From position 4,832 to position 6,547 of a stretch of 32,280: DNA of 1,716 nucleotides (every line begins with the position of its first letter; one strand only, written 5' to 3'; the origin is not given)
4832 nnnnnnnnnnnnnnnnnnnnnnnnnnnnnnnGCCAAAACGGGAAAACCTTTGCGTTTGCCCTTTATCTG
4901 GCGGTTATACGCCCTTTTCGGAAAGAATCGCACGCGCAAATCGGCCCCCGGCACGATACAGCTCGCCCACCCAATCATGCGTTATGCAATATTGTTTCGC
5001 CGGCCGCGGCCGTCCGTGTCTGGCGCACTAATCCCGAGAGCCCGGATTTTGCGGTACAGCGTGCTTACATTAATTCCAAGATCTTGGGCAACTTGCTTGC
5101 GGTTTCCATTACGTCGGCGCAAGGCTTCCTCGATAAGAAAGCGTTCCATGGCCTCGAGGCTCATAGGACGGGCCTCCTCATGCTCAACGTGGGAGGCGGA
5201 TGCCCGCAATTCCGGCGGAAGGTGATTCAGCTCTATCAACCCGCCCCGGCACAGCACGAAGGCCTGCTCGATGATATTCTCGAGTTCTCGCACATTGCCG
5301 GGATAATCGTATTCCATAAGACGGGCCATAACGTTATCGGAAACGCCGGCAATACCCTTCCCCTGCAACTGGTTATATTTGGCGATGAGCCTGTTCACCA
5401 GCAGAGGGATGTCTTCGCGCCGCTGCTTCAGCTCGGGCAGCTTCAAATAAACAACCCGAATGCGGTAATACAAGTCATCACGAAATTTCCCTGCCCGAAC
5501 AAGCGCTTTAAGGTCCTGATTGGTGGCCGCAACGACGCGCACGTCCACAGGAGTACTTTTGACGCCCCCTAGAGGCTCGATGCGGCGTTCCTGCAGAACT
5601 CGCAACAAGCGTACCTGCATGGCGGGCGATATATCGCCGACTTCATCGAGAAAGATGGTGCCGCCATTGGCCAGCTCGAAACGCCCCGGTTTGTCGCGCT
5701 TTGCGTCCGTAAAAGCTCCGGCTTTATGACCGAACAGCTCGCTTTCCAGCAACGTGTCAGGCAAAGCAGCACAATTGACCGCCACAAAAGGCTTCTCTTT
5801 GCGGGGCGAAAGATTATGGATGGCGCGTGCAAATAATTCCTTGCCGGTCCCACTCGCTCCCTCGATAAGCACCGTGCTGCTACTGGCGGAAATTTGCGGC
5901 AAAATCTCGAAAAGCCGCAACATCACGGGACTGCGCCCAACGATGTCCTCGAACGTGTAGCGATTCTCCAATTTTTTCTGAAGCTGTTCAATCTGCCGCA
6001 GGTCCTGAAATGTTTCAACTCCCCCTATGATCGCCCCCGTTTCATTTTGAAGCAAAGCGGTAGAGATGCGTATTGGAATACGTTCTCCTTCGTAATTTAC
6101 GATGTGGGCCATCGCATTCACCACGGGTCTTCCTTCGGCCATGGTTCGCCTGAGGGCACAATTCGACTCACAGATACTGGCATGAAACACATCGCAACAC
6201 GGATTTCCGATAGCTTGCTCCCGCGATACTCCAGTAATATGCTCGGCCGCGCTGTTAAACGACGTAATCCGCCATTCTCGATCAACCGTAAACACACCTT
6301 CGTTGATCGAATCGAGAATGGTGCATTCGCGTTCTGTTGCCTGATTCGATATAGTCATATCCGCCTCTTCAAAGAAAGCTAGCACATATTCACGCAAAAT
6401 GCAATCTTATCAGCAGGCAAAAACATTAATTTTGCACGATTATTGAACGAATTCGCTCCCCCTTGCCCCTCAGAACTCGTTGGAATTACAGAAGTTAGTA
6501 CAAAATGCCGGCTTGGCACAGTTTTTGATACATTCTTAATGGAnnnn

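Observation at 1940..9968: Mirrored NifX-like / Mrp / DUF5320-type modules around a PAS sigma-54 activator, without nitrogenase genes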

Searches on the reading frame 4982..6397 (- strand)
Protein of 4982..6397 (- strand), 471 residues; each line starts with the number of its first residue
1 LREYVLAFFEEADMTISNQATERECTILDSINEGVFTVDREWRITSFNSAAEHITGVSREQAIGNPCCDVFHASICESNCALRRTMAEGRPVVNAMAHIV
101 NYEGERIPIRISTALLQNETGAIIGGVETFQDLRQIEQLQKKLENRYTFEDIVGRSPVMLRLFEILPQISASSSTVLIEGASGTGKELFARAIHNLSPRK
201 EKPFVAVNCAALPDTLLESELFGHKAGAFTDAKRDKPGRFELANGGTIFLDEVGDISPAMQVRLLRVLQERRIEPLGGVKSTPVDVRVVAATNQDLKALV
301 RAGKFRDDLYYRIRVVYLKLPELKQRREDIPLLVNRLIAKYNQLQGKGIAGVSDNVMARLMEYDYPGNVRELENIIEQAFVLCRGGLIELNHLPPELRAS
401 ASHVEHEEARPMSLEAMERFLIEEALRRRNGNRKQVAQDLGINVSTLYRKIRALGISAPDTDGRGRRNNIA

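Call 4: search_protein_families(library=pfam, proteins=[window:4982-6397:-], max_evalue=0.01)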
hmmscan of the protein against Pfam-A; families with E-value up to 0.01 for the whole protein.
window:4982-6397:- (471 aa): 13 families
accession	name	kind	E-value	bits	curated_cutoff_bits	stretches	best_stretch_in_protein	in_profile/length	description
PF00158.32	Sigma54_activat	-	1.4e-69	233.5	20.2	1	152-318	1-167/168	Sigma-54 interaction domain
PF25601.1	AAA_lid_14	-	4.4e-28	97.4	27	1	324-407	1-84/87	AAA+ ATPase lid domain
PF14532.12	Sigma54_activ_2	-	2.6e-21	76.8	25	1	153-323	1-138/138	Sigma-54 interaction domain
PF13426.13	PAS_9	-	3.1e-12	47.1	27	1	33-134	2-102/103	PAS domain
PF02954.25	HTH_8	-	9.4e-12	44.9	22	1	413-453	1-41/42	Bacterial regulatory protein, Fis family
PF08448.16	PAS_4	-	2.7e-10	40.9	23.1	1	28-135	1-107/110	PAS fold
PF00989.32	PAS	-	1.3e-09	38.5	22.6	1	26-132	5-112/113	PAS fold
PF07728.20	AAA_5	-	1e-08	35.7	22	1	176-294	2-123/139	AAA domain (dynein-related subfamily)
PF13188.13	PAS_8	-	4.4e-07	30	21.8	1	25-77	4-56/65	PAS domain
PF01078.27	Mg_chelatase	-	0.00016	21.6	20.3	0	233-293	95-157/207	Magnesium chelatase, subunit ChlI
PF07724.20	AAA_2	-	0.0003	21.3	27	1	174-298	4-129/166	AAA domain (Cdc48 subfamily)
PF00004.35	AAA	-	0.00063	20.6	21.2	1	176-294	1-110/131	ATPase family associated with various cellular activities (AAA)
PF18024.7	HTH_50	-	0.0081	16.3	27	0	414-457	8-50/50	Helix-turn-helix domain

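Call 8: search_protein_families(library=ncbifam, proteins=[window:4982-6397:-], max_evalue=0.00001)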
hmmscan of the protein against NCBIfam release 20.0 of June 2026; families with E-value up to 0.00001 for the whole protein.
window:4982-6397:- (471 aa): 31 families (the best 25 are shown)
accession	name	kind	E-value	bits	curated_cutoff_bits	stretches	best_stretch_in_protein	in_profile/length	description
NF041552.1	TF_PrdR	equivalog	9.8e-115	384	795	1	19-452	131-574/577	sigma-54 dependent transcriptional regulator PrdR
TIGR01817.1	nifA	equivalog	2.9e-105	353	528.85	1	138-408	184-453/534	nif-specific transcriptional activator NifA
NF008469.0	PRK11361.1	equivalog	2.5e-101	339.7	714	1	133-458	125-458/461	acetoacetate metabolism transcriptional regulator AtoC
TIGR01818.1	ntrC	equivalog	1.1e-97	327.7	558.6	1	140-409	124-393/463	nitrogen regulation protein NR(I)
TIGR02915.1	PEP_resp_reg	equivalog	6.9e-96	321.8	502.6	1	134-456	120-444/445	PEP-CTERM-box response regulator transcription factor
NF038308.1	RNA_repair_RtcR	equivalog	4.1e-94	316.3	650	1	127-428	157-467/530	RNA repair transcriptional activator RtcR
NF007689.0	PRK10365.1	equivalog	8.1e-92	308.3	760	1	151-451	140-439/441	sigma-54-dependent response regulator transcription factor ZraR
NF003451.0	PRK05022.1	equivalog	6.2e-91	305.6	476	1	137-457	172-511/512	nitric oxide reductase transcriptional regulator NorR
NF011695.0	PRK15115.1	equivalog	1.7e-86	290.7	763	1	149-450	134-432/445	two-component system response regulator GlrR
NF041906.1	V4R_TF_MobR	exception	2.6e-86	290.2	999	1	139-451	221-541/544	phenol degradation transcriptional regulator MobR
NF008485.2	PRK11388.1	equivalog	1.3e-85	288.1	551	1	11-458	199-639/643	dihydroxyacetone kinase operon transcriptional regulator DhaR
NF050807.1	TransRegFlbDCaul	equivalog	2.5e-84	283.8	750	1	150-452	118-436/454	sigma-54-dependent transcriptional regulator FlbD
NF011958.0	PRK15429.1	equivalog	3.5e-84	283.7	830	1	103-457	336-687/692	formate hydrogenlyase transcriptional activator FlhA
TIGR02329.1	propionate_PrpR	equivalog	5.7e-83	279.3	499.2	1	139-452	201-525/526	propionate catabolism operon regulatory protein PrpR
NF041946.1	LuxO_transreg_Vib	equivalog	2.1e-79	267.4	800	1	138-453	121-459/463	quorum-sensing sigma-54 dependent transcriptional regulator LuxO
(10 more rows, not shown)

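Call 37: find_homologous_proteins(query=window:4985-6358:-, max_evalue=1e-50)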
Query seq(458 aa) (458 aa): 8000 proteins with E <= 1e-50 among 8000 candidates; the best 120 are listed.
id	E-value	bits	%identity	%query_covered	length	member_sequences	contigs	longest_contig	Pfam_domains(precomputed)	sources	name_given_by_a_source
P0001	1.6e-277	938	91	100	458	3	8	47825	PF13426.14,PF13188.14,PF00158.33,PF25601.2,PF02954.26,PF08448.17,PF00989.32,PF14532.13,PF07728.21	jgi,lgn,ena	jgi:PAS domain S-box-containing protein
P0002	4.8e-247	838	83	98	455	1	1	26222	PF13426.14,PF13188.14,PF00158.33,PF25601.2,PF02954.26,PF08448.17,PF00989.32,PF14532.13,PF07728.21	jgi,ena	-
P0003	5.2e-247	838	83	98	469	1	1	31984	PF13426.14,PF13188.14,PF00158.33,PF25601.2,PF02954.26,PF08448.17,PF00989.32,PF14532.13,PF07728.21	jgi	jgi:PAS domain S-box-containing protein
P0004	1.2e-246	837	83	99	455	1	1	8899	PF13426.14,PF13188.14,PF00158.33,PF25601.2,PF02954.26,PF08448.17,PF00989.32,PF14532.13,PF07728.21,PF01078.28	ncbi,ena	-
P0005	2.8e-246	835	82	99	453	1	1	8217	PF13426.14,PF13188.14,PF00158.33,PF25601.2,PF02954.26,PF08448.17,PF00989.32,PF14532.13,PF07728.21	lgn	-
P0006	1.2e-244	830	81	99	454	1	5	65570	PF13426.14,PF13188.14,PF00158.33,PF25601.2,PF02954.26,PF08448.17,PF00989.32,PF14532.13,PF07728.21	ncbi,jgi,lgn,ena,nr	ncbi:MAG TPA: sigma 54-interacting transcriptional regulator [Candidatus Hydrogenedentes bacterium]|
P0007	2.9e-244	829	82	99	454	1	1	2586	PF13426.14,PF13188.14,PF00158.33,PF25601.2,PF02954.26,PF08448.17,PF00989.32,PF14532.13,PF07728.21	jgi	-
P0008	1.1e-243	827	81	99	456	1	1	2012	PF13426.14,PF13188.14,PF00158.33,PF25601.2,PF02954.26,PF18024.8,PF08448.17,PF00989.32,PF14532.13,PF07728.21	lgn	-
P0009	1.2e-243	827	80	99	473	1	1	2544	PF13426.14,PF13188.14,PF00158.33,PF25601.2,PF02954.26,PF08448.17,PF00989.32,PF14532.13,PF07728.21,PF01078.28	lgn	-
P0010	1.3e-243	826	81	99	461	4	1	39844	PF13426.14,PF13188.14,PF00158.33,PF25601.2,PF02954.26,PF08448.17,PF00989.32,PF14532.13,PF07728.21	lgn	-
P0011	2.6e-243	826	81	99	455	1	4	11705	PF13426.14,PF13188.14,PF00158.33,PF25601.2,PF02954.26,PF08448.17,PF00989.32,PF14532.13,PF07728.21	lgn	-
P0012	8.5e-243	824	82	97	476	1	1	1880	PF13426.14,PF13188.14,PF00158.33,PF25601.2,PF02954.26,PF08448.17,PF00989.32,PF14532.13,PF07728.21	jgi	jgi:PAS domain S-box-containing protein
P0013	5.5e-242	821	82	98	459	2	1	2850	PF13426.14,PF13188.14,PF00158.33,PF25601.2,PF02954.26,PF08448.17,PF00989.32,PF14532.13,PF07728.21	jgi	jgi:PAS domain S-box-containing protein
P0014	5.8e-241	818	81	99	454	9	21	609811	PF13426.14,PF00158.33,PF25601.2,PF02954.26,PF08448.17,PF00989.32,PF14532.13,PF07728.21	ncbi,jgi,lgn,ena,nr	ncbi:MAG TPA: sigma 54-interacting transcriptional regulator [Candidatus Hydrogenedentes bacterium]|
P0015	1.1e-238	810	80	99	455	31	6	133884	PF13426.14,PF13188.14,PF00158.33,PF25601.2,PF02954.26,PF08448.17,PF00989.32,PF14532.13,PF07728.21,PF01078.28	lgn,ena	-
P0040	2.7e-233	793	77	99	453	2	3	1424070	PF13426.14,PF13188.14,PF00158.33,PF25601.2,PF02954.26,PF08448.17,PF00989.32,PF14532.13,PF07728.21,PF01078.28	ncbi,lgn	-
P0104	1.7e-229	780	77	97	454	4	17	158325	PF13426.14,PF13188.14,PF00158.33,PF25601.2,PF02954.26,PF08448.17,PF00989.32,PF14532.13,PF07728.21,PF01078.28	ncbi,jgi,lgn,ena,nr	ncbi:MAG: sigma 54-interacting transcriptional regulator [Candidatus Anammoximicrobium sp.]|nr:sigma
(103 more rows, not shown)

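Call 38: find_encoding_contigs(protein=P0001, flank=10000, max_places=2)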
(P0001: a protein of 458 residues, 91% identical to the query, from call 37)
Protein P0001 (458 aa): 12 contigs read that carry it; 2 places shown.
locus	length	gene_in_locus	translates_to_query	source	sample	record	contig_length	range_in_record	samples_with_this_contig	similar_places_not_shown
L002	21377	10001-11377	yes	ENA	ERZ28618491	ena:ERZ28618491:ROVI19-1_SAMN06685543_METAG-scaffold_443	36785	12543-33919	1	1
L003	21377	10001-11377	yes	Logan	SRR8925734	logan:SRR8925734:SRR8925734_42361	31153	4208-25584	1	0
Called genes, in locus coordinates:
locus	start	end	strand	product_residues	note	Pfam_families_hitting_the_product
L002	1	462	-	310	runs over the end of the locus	PF00005:ABC_tran, PF13304:AAA_21 (weak)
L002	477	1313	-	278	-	PF01946:Thi4, PF00890:FAD_binding_2 (weak), PF01266:DAO, PF01494:FAD_binding_3 (weak), PF03486:HI0933_like (weak), PF12831:FAD_oxidored, PF13450:NAD_binding_8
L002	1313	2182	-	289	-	PF00753:Lactamase_B, PF12706:Lactamase_B_2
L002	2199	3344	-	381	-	PF01053:Cys_Met_Meta_PP, PF00155:Aminotran_1_2, PF00266:Aminotran_5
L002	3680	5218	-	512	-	PF04055:Radical_SAM, PF06968:BATS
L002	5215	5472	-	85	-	PF01910:Thiamine_BP (weak)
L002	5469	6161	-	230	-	PF01209:Ubie_methyltran, PF03848:TehB (weak), PF03141:Methyltransf_29 (faint), PF13489:Methyltransf_23, PF13847:Methyltransf_31, PF08241:Methyltransf_11, PF08242:Methyltransf_12, PF13649:Methyltransf_25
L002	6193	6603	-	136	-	PF00072:Response_reg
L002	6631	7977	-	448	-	PF01134:GIDA (faint), PF01266:DAO (faint), PF07992:Pyr_redox_2, PF13450:NAD_binding_8 (faint), PF13738:Pyr_redox_3 (weak), PF00070:Pyr_redox, PF02852:Pyr_redox_dim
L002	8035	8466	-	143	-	PF00037:Fer4 (weak), PF13237:Fer4_10, PF14697:Fer4_21, PF12838:Fer4_7, PF13187:Fer4_9, PF25160:LdpA_Fe-S-bd, PF00037:Fer4, PF12837:Fer4_6, +4 more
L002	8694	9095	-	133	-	-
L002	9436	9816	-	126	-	PF02579:Nitro_FeMo-Co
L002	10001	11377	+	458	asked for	PF00989:PAS, PF08448:PAS_4, PF13426:PAS_9, PF00158:Sigma54_activat, PF14532:Sigma54_activ_2, PF07728:AAA_5, PF25601:AAA_lid_14, PF02954:HTH_8, +1 more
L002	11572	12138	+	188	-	PF02463:SMC_N (weak), PF13175:AAA_15 (faint), PF13476:AAA_23, PF13304:AAA_21 (weak)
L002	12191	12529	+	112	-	PF02579:Nitro_FeMo-Co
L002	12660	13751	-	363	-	PF00701:DHDPS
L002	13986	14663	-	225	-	PF06971:Put_DNA-bind_N, PF02629:CoA_binding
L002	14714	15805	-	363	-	PF04055:Radical_SAM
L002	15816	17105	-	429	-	PF01926:MMR_HSR1, PF02421:FeoB_N (weak), PF18128:HydF_dimer, PF18133:HydF_tetramer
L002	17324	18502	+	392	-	PF00657:Lipase_GDSL (weak), PF13472:Lipase_GDSL_2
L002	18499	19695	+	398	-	PF13088:BNR_2 (faint)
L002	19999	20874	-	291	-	PF08501:Shikimate_dh_N, PF01488:Shikimate_DH (weak), PF18317:SDH_C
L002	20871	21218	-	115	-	PF11969:DcpS_C, PF01230:HIT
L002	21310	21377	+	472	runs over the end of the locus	PF00128:Alpha-amylase, PF16657:Malt_amylase_C (weak)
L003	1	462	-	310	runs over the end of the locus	PF00005:ABC_tran, PF13304:AAA_21 (weak)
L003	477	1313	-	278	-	PF01946:Thi4, PF00890:FAD_binding_2 (weak), PF01266:DAO, PF01494:FAD_binding_3 (weak), PF03486:HI0933_like (weak), PF12831:FAD_oxidored, PF13450:NAD_binding_8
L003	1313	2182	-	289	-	PF00753:Lactamase_B, PF12706:Lactamase_B_2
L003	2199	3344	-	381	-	PF01053:Cys_Met_Meta_PP, PF00155:Aminotran_1_2, PF00266:Aminotran_5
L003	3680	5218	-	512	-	PF04055:Radical_SAM, PF06968:BATS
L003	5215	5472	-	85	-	PF07615:Ykof (weak), PF01910:Thiamine_BP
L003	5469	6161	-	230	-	PF01209:Ubie_methyltran, PF03848:TehB (weak), PF03141:Methyltransf_29 (weak), PF13489:Methyltransf_23, PF13847:Methyltransf_31, PF08241:Methyltransf_11, PF08242:Methyltransf_12, PF13649:Methyltransf_25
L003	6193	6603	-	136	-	PF00072:Response_reg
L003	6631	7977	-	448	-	PF01134:GIDA (faint), PF01266:DAO (faint), PF07992:Pyr_redox_2, PF13450:NAD_binding_8 (faint), PF13738:Pyr_redox_3 (faint), PF00070:Pyr_redox, PF02852:Pyr_redox_dim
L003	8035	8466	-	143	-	PF00037:Fer4 (weak), PF13237:Fer4_10, PF14697:Fer4_21, PF12838:Fer4_7, PF13187:Fer4_9, PF25160:LdpA_Fe-S-bd (weak), PF00037:Fer4, PF12837:Fer4_6, +4 more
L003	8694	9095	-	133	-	-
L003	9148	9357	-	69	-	-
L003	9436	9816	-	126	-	PF02579:Nitro_FeMo-Co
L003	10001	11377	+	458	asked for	PF00989:PAS, PF08448:PAS_4, PF13426:PAS_9, PF00158:Sigma54_activat, PF14532:Sigma54_activ_2, PF07728:AAA_5, PF25601:AAA_lid_14, PF02954:HTH_8, +1 more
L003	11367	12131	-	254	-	-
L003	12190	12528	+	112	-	PF02579:Nitro_FeMo-Co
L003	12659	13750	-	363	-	PF00701:DHDPS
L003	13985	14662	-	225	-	PF06971:Put_DNA-bind_N, PF02629:CoA_binding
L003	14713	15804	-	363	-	PF04055:Radical_SAM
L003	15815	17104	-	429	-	PF01926:MMR_HSR1, PF02421:FeoB_N (weak), PF18128:HydF_dimer, PF18133:HydF_tetramer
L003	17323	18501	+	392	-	PF00657:Lipase_GDSL (weak), PF13472:Lipase_GDSL_2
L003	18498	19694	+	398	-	PF13088:BNR_2 (faint)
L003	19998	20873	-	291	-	PF08501:Shikimate_dh_N, PF01488:Shikimate_DH (weak), PF18317:SDH_C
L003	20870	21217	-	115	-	PF11969:DcpS_C, PF01230:HIT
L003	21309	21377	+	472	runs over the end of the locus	PF00128:Alpha-amylase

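Call 39: find_encoding_contigs(protein=P0014, flank=10000, max_places=1)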
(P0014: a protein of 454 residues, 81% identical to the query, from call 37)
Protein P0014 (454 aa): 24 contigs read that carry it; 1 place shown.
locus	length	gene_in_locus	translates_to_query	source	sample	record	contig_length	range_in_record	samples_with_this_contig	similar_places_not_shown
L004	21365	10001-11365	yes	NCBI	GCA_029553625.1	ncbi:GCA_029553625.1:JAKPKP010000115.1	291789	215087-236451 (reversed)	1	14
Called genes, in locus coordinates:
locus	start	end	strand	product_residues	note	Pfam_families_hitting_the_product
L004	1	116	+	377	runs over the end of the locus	PF12679:ABC2_membrane_2, PF12698:ABC2_membrane_3, PF01061:ABC2_membrane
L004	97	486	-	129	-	-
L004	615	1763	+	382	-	PF02353:CMAS, PF13489:Methyltransf_23, PF01728:FtsJ (faint), PF08241:Methyltransf_11, PF08242:Methyltransf_12, PF13649:Methyltransf_25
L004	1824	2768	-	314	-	PF13428:TPR_14 (faint)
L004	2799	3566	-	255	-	PF12679:ABC2_membrane_2 (weak), PF12730:ABC2_membrane_4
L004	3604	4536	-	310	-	PF00005:ABC_tran, PF13304:AAA_21 (weak)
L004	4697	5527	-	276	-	PF00753:Lactamase_B, PF12706:Lactamase_B_2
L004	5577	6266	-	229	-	PF01209:Ubie_methyltran, PF03848:TehB (weak), PF13489:Methyltransf_23, PF07021:MetW (weak), PF08241:Methyltransf_11, PF08242:Methyltransf_12, PF13649:Methyltransf_25, PF13847:Methyltransf_31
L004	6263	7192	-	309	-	PF01656:CbiA, PF12837:Fer4_6 (faint), PF12838:Fer4_7 (weak), PF13237:Fer4_10 (faint), PF14697:Fer4_21 (weak), PF00037:Fer4 (weak)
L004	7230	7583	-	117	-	PF02635:DsrE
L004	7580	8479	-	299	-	PF00142:Fer4_NifH (faint), PF01656:CbiA, PF10609:ParA, PF13481:AAA_25 (faint), PF13614:AAA_31 (weak), PF00037:Fer4 (faint)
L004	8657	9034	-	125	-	PF17253:DUF5320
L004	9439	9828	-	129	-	-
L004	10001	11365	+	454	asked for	PF00989:PAS, PF08448:PAS_4, PF13426:PAS_9, PF00158:Sigma54_activat, PF14532:Sigma54_activ_2, PF07728:AAA_5, PF25601:AAA_lid_14, PF02954:HTH_8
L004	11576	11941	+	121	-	PF02579:Nitro_FeMo-Co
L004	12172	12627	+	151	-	PF01209:Ubie_methyltran, PF01728:FtsJ (weak), PF05175:MTS (weak), PF13489:Methyltransf_23, PF13847:Methyltransf_31, PF08241:Methyltransf_11, PF08242:Methyltransf_12, PF13649:Methyltransf_25, +1 more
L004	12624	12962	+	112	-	PF02579:Nitro_FeMo-Co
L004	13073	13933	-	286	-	PF13539:Peptidase_M15_4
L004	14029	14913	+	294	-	-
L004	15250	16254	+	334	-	PF06439:3keto-disac_hyd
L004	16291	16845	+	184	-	-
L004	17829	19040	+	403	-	PF13088:BNR_2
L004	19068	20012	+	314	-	PF01545:Cation_efflux, PF16916:ZT_dimer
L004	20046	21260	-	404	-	PF00246:Peptidase_M14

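Call 40: find_encoding_contigs(protein=P0040, flank=10000, max_places=1)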
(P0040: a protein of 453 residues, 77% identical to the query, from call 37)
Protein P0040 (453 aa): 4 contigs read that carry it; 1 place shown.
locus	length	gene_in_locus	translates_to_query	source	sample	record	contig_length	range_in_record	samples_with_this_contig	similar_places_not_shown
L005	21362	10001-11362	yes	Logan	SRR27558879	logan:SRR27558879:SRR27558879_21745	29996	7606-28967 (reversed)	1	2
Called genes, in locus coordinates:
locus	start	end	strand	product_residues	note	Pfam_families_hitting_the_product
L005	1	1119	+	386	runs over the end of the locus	PF25917:BSH_RND, PF25919:BSH_CusB (weak), PF25954:Beta-barrel_RND_2 (faint), PF25973:BSH_CzcB, PF25881:HH_YBHG, PF25876:HH_MFP_RND (weak), PF25881:HH_YBHG (weak)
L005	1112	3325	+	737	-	PF00005:ABC_tran, PF13304:AAA_21 (weak), PF12679:ABC2_membrane_2, PF12698:ABC2_membrane_3, PF01061:ABC2_membrane, PF12730:ABC2_membrane_4 (weak)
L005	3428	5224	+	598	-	PF00246:Peptidase_M14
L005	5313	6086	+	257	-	PF13267:DUF4058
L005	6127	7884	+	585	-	PF00246:Peptidase_M14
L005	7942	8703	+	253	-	PF00657:Lipase_GDSL, PF13472:Lipase_GDSL_2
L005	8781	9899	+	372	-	PF04909:Amidohydro_2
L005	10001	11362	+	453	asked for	PF00989:PAS, PF08448:PAS_4, PF13426:PAS_9, PF00158:Sigma54_activat, PF14532:Sigma54_activ_2, PF07728:AAA_5, PF25601:AAA_lid_14, PF02954:HTH_8, +2 more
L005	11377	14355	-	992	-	-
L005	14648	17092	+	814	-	PF03648:Glyco_hydro_67N (weak), PF16126:DUF4838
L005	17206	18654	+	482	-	PF12831:FAD_oxidored, PF13646:HEAT_2 (weak), PF03130:HEAT_PBS (faint)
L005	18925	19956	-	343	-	PF08450:SGL (faint), PF01436:NHL (faint), PF07494:Reg_prop (faint), PF17170:DUF5128 (weak)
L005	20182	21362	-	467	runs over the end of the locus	PF01408:GFO_IDH_MocA, PF19051:GFO_IDH_MocA_C2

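Call 41: find_encoding_contigs(protein=P0104, flank=10000, max_places=1)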
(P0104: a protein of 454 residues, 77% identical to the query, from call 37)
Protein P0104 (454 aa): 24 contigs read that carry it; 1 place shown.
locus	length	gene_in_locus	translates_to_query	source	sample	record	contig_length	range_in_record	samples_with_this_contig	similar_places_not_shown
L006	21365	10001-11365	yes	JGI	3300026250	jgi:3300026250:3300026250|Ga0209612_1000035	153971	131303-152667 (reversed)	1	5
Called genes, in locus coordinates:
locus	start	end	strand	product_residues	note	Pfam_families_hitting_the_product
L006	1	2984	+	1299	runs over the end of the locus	PF13385:Laminin_G_3, PF01436:NHL (faint)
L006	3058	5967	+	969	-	PF18582:HZS_alpha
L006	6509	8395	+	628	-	PF00144:Beta-lactamase, PF13810:DUF4185, PF16396:DUF5005 (weak)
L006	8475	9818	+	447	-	-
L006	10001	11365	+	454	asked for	PF00989:PAS, PF08448:PAS_4, PF13426:PAS_9, PF00158:Sigma54_activat, PF14532:Sigma54_activ_2, PF07728:AAA_5, PF25601:AAA_lid_14, PF02954:HTH_8, +2 more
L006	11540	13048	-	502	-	PF04055:Radical_SAM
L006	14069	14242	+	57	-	-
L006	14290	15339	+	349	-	PF02579:Nitro_FeMo-Co, PF17253:DUF5320, PF00037:Fer4, PF13237:Fer4_10, PF14697:Fer4_21 (weak), PF12838:Fer4_7, PF13187:Fer4_9, PF25160:LdpA_Fe-S-bd (weak), +5 more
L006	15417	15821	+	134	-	PF02579:Nitro_FeMo-Co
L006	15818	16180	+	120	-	PF02579:Nitro_FeMo-Co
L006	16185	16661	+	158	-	PF01980:TrmO_N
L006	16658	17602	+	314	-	PF00142:Fer4_NifH (faint), PF01656:CbiA, PF10609:ParA (faint), PF13191:AAA_16 (faint), PF13237:Fer4_10 (faint), PF00037:Fer4 (faint), PF14697:Fer4_21 (weak), PF12838:Fer4_7 (weak), +1 more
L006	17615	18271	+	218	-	PF08241:Methyltransf_11, PF13649:Methyltransf_25, PF01209:Ubie_methyltran (weak)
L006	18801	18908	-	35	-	-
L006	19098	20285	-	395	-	PF02746:MR_MLE_N, PF13378:MR_MLE_C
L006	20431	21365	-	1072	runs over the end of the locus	PF18582:HZS_alpha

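Call 70: search_protein_families(library=pfam, proteins=[L006:14290-15339:+], max_evalue=10)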
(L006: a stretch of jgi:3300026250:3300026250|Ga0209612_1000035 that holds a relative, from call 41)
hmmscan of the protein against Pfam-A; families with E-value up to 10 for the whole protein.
L006:14290-15339:+ (349 aa): 22 families
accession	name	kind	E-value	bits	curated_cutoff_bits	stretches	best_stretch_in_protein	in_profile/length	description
PF02579.22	Nitro_FeMo-Co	-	6.7e-24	84.4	26.3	1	13-102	2-93/94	Dinitrogenase iron-molybdenum cofactor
PF00037.32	Fer4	-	7.2e-15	54.5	21.1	2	295-317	2-24/24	4Fe-4S binding domain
PF12837.12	Fer4_6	-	3.4e-10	39.8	25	2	293-316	1-24/24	4Fe-4S binding domain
PF12838.12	Fer4_7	-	1.1e-09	39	27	1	300-343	1-52/52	4Fe-4S dicluster domain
PF12797.12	Fer4_2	-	1.4e-09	37.7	24.5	2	295-313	4-22/22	4Fe-4S binding domain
PF14697.11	Fer4_21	-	1.5e-09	38.3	35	2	294-345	1-58/59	4Fe-4S dicluster domain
PF13237.11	Fer4_10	-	2.5e-09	37.3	25.5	1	295-340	3-53/53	4Fe-4S dicluster domain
PF13187.11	Fer4_9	-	7.7e-09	35.9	27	1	300-344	1-52/52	4Fe-4S dicluster domain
PF25160.1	LdpA_Fe-S-bd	-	3.1e-08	33.7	27.6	2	307-345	9-44/49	LdpA Fe-S cluster-binding domain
PF17253.7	DUF5320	-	1.4e-07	33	27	1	189-282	11-98/99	Family of unknown function (DUF5320)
PF13484.11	Fer4_16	-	4e-07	31.1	30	2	300-322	1-22/66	4Fe-4S double cluster binding domain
PF12800.12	Fer4_4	-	1.2e-05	25.7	24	2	328-341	3-16/17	4Fe-4S binding domain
PF13183.11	Fer4_8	-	5.1e-05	24.2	27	3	298-314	51-67/68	4Fe-4S dicluster domain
PF17179.9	Fer4_22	-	0.00011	23.5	27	2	295-313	75-93/95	4Fe-4S dicluster domain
PF13459.11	Fer4_15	-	0.00012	23.1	22.4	2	324-341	3-20/66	4Fe-4S single cluster domain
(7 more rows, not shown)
